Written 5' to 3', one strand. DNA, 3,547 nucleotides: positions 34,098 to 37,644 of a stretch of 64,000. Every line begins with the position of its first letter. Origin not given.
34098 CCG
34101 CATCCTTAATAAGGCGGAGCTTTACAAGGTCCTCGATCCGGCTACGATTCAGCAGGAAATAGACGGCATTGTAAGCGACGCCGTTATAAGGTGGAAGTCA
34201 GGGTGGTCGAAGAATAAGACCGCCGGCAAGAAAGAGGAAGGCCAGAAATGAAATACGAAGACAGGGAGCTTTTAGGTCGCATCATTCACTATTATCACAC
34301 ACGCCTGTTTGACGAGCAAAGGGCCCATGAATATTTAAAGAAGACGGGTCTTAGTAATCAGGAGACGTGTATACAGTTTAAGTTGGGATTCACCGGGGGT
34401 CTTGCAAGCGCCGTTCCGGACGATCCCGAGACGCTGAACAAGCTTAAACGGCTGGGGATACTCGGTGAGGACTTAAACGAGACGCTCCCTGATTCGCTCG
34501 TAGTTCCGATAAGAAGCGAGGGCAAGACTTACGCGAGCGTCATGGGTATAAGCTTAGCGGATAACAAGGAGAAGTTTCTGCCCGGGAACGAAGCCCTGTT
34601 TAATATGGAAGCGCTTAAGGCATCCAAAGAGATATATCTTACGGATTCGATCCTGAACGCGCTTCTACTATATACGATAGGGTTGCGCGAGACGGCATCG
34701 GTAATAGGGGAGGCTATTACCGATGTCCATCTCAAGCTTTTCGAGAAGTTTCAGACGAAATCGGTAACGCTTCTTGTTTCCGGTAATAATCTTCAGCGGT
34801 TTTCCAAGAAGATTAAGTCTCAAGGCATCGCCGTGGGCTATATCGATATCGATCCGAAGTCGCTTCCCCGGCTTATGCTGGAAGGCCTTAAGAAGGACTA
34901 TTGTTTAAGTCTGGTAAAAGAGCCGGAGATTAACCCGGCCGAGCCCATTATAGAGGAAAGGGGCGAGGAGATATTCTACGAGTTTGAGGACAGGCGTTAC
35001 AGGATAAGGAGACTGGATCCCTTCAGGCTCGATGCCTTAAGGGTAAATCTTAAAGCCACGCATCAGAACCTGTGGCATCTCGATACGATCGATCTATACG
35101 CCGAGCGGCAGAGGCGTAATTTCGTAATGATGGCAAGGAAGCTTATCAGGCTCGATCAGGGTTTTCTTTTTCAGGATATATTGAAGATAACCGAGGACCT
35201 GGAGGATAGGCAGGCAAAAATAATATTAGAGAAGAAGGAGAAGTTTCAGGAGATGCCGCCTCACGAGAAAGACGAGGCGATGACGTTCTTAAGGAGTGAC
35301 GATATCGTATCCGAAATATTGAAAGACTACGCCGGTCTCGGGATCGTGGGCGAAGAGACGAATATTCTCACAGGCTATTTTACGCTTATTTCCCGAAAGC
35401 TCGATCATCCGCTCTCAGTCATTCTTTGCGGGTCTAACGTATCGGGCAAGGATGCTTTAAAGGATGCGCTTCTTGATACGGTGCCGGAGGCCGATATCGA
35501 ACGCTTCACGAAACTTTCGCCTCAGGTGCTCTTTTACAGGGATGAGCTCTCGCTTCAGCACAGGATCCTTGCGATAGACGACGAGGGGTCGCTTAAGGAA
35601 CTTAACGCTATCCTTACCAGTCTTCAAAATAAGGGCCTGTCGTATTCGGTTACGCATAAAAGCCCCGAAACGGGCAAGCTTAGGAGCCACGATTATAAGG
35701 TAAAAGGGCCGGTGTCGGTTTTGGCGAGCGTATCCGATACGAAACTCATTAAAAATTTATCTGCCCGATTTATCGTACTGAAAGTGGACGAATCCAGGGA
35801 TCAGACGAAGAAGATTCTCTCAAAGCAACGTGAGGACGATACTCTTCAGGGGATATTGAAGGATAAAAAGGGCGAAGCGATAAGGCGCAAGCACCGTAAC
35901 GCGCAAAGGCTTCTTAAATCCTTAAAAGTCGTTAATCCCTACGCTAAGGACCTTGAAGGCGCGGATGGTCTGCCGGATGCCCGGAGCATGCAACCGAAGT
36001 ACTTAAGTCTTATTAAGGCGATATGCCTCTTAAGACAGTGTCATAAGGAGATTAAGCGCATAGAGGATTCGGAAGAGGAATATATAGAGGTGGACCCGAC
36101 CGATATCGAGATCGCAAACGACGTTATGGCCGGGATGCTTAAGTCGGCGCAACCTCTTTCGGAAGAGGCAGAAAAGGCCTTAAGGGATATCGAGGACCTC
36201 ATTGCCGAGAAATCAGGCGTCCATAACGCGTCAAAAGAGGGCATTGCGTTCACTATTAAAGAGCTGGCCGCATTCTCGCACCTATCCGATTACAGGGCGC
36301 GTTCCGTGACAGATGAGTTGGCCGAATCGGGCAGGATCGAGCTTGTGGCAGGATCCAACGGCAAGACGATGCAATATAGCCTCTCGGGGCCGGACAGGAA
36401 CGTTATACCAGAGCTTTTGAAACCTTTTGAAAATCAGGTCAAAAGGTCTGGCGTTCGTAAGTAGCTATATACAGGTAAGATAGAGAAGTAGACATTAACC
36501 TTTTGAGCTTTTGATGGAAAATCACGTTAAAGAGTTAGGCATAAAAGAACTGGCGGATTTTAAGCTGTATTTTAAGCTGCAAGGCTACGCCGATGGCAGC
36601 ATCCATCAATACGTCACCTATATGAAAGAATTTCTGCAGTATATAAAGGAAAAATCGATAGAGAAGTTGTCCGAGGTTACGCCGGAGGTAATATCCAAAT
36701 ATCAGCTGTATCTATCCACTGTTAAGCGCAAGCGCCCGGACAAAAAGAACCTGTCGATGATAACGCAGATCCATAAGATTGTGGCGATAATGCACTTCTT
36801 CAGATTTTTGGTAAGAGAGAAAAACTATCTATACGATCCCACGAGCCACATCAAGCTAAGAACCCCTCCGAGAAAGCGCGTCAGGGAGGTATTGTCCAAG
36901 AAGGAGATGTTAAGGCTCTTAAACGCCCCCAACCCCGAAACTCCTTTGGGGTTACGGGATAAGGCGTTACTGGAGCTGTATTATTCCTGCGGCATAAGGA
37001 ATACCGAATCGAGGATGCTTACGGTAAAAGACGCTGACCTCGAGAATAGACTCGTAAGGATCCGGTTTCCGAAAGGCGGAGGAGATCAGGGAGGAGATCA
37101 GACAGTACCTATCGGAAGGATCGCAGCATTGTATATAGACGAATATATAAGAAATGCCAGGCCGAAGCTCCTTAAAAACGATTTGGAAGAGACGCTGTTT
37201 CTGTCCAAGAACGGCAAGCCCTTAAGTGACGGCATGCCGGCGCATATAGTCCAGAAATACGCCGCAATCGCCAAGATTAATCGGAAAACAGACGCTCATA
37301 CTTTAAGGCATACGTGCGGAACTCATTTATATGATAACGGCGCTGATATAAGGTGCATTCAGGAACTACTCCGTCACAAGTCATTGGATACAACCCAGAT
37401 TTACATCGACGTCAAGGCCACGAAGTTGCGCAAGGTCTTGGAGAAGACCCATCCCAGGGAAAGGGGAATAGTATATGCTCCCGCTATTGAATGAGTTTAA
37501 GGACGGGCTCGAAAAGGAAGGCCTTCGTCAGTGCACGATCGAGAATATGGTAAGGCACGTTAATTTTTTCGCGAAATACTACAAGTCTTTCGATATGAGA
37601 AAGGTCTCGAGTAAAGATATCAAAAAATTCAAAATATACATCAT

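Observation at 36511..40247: Recombinase trio: three overlapping tyrosine recombinase genes, the third a tandem double-recombinase fusion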

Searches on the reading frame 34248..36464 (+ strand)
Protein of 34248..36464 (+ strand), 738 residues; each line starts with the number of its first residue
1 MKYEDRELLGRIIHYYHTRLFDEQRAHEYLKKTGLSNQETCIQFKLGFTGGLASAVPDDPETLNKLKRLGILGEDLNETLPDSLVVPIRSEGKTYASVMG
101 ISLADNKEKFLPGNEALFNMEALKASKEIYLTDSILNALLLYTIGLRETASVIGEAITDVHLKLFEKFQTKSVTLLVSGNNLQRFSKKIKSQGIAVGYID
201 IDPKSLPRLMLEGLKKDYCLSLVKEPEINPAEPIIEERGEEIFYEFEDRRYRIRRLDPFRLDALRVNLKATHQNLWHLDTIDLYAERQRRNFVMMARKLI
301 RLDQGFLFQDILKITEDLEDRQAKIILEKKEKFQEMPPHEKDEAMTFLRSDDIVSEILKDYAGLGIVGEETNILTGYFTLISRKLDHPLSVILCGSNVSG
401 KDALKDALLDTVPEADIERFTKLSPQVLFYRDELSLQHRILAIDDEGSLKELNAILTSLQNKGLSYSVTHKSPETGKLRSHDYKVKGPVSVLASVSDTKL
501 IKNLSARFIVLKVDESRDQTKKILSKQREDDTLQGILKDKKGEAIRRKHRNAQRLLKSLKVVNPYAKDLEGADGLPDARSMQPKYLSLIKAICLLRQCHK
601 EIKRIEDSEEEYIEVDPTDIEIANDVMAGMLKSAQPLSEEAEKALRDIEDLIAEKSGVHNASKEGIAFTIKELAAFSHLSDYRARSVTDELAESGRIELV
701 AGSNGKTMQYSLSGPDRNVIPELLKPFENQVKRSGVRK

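Call 3: search_protein_families(library=pfam, proteins=[window:34248-36464:+], max_evalue=0.1)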
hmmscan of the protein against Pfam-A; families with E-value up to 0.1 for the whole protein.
window:34248-36464:+ (738 aa): 0 families

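Call 4: search_protein_families(library=ncbifam, proteins=[window:34248-36464:+], max_evalue=0.1)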
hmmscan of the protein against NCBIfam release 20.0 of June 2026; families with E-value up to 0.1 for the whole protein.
window:34248-36464:+ (738 aa): 1 family
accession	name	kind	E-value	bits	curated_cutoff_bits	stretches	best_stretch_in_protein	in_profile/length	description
TIGR01391.1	dnaG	equivalog_domain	3.7e-06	26.1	283.6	1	7-176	114-305/414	DNA primase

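Call 8: search_protein_families(library=phrogs, proteins=[window:34248-36464:+], max_evalue=0.001)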
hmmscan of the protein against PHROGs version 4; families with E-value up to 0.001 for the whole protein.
window:34248-36464:+ (738 aa): 2 families
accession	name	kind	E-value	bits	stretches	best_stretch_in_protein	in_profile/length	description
phrog_12057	-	unknown function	9.4e-08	32.3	1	358-627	17-301/493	-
phrog_6444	-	DNA, RNA and nucleotide metabolism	0.00037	20.4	0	14-173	125-305/577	DNA primase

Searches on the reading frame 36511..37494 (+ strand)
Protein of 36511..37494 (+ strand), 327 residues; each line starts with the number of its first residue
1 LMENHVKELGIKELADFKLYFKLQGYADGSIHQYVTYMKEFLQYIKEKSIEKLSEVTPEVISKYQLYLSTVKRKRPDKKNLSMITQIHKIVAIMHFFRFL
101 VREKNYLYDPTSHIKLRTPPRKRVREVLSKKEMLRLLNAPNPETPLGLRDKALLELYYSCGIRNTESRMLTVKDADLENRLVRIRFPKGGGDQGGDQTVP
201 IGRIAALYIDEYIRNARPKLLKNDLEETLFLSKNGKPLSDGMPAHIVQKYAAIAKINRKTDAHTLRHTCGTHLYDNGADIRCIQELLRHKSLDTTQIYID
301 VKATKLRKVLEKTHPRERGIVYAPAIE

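Call 3: search_protein_families(library=pfam, proteins=[window:36511-37494:+], max_evalue=0.1)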
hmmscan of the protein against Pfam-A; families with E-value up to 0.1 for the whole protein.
window:36511-37494:+ (327 aa): 5 families
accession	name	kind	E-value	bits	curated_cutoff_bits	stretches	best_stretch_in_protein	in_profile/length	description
PF00589.27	Phage_integrase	-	5.5e-38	130.9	27.1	1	127-303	2-170/172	Phage integrase family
PF13495.12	Phage_int_SAM_4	-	1.6e-05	25.6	27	1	15-102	3-80/85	Phage integrase, N-terminal SAM-like domain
PF02899.23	Phage_int_SAM_1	-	4.1e-05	24.2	22.3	1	23-104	11-83/83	Phage integrase, N-terminal SAM-like domain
PF13102.12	Phage_int_SAM_5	-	0.00045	21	22.3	1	28-107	19-89/98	Phage integrase SAM-like domain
PF14338.12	Mrr_N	-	0.032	14.8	29.5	1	34-80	1-47/87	Mrr N-terminal domain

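Call 4: search_protein_families(library=ncbifam, proteins=[window:36511-37494:+], max_evalue=0.1)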
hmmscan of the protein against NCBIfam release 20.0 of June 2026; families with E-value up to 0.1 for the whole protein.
window:36511-37494:+ (327 aa): 14 families
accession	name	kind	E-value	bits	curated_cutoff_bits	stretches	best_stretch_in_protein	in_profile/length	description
NF002331.0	PRK01287.1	subfamily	7.3e-68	229.2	371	1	21-318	37-329/365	site-specific tyrosine recombinase XerC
TIGR02225.1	recomb_XerD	equivalog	8.1e-62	209.2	329.6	1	22-317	8-290/290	site-specific tyrosine recombinase XerD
NF001399.0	PRK00283.1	subfamily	6.5e-61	206.2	279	1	24-317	20-299/300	tyrosine recombinase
TIGR02224.1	recomb_XerC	equivalog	8.5e-56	189.5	335.15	1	24-317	11-293/295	tyrosine recombinase XerC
NF040815.2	recomb_XerA_Arch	equivalog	2.8e-48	164.8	220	1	16-309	2-262/263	site-specific tyrosine recombinase/integron integrase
TIGR02249.1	integrase_gron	subfamily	2.2e-26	93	265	2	246-309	245-308/315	integron integrase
NF003462.0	PRK05084.1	equivalog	1.6e-23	83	267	2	149-314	196-357/360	tyrosine recombinase XerS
NF007370.0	PRK09870.1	subfamily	1.1e-17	64.3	221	1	123-319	8-197/200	tyrosine-type DNA invertase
NF007371.0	PRK09871.1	subfamily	1.3e-15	57.5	222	1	125-313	4-186/198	tyrosine-type DNA invertase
NF011946.0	PRK15417.1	equivalog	4.3e-12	45.9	435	2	253-303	267-317/337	integron integrase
NF040693.1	recomb_GmtY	equivalog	4e-07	29.6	340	1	260-309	391-440/441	gamma-mobile-trio recombinase GmtY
NF041502.1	integrase_1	equivalog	0.00095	18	350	1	262-306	321-365/484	site-specific integrase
NF005006.0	PRK06397.1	equivalog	0.023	14.8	126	1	27-88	22-82/111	V-type ATP synthase subunit H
NF002174.0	PRK01022.1-1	equivalog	0.024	15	222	1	16-92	30-105/162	hypothetical protein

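Call 74: find_related_loci(query=window:36511-37494:+, collection=viral_contigs, flank=10000)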
Query window:36511-37494:+ (327 aa) in viral_contigs; peptide patterns used: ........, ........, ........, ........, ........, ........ (x = any residue, [..] = any of these).
19 stretches matched a pattern; 1 encode a relative of the query (tblastn E <= 1e-3); 1 distinct loci.
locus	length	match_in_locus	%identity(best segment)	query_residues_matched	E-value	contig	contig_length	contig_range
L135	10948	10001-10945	72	6-327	7e-160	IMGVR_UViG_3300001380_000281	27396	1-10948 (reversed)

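Call 86: search_solved_structures(query=window:36511-37494:+, max_evalue=1e-10)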
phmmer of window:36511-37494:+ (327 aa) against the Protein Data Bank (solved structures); distinct sequences matched with E-value up to 1e-10: 7.
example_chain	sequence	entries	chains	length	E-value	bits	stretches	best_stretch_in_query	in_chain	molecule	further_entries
1a0p_A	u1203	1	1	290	1.2e-35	126.7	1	89-309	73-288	SITE-SPECIFIC RECOMBINASE XERD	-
5dcf_A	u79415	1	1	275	2.1e-32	116.1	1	128-319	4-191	Tyrosine recombinase XerD,DNA translocase FtsK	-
9i5v_14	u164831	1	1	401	3e-21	79.5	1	88-318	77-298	Ribosome-associated translation inhibitor RaiA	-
4a8e_A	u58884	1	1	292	3.7e-21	79.2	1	13-313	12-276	PROBABLE TYROSINE RECOMBINASE XERC-LIKE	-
5hxy_A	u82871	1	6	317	1.9e-16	63.7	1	29-316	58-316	Tyrosine recombinase XerA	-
5jjv_A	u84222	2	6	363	2.6e-12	50.1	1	102-306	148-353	Tyrosine recombinase XerH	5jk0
2a3v_A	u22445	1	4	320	2.8e-12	50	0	246-301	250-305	site-specific recombinase IntI4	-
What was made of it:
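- The closest known relatives by sequence are XerC/XerD multimer resolvases (calls 4, 86).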
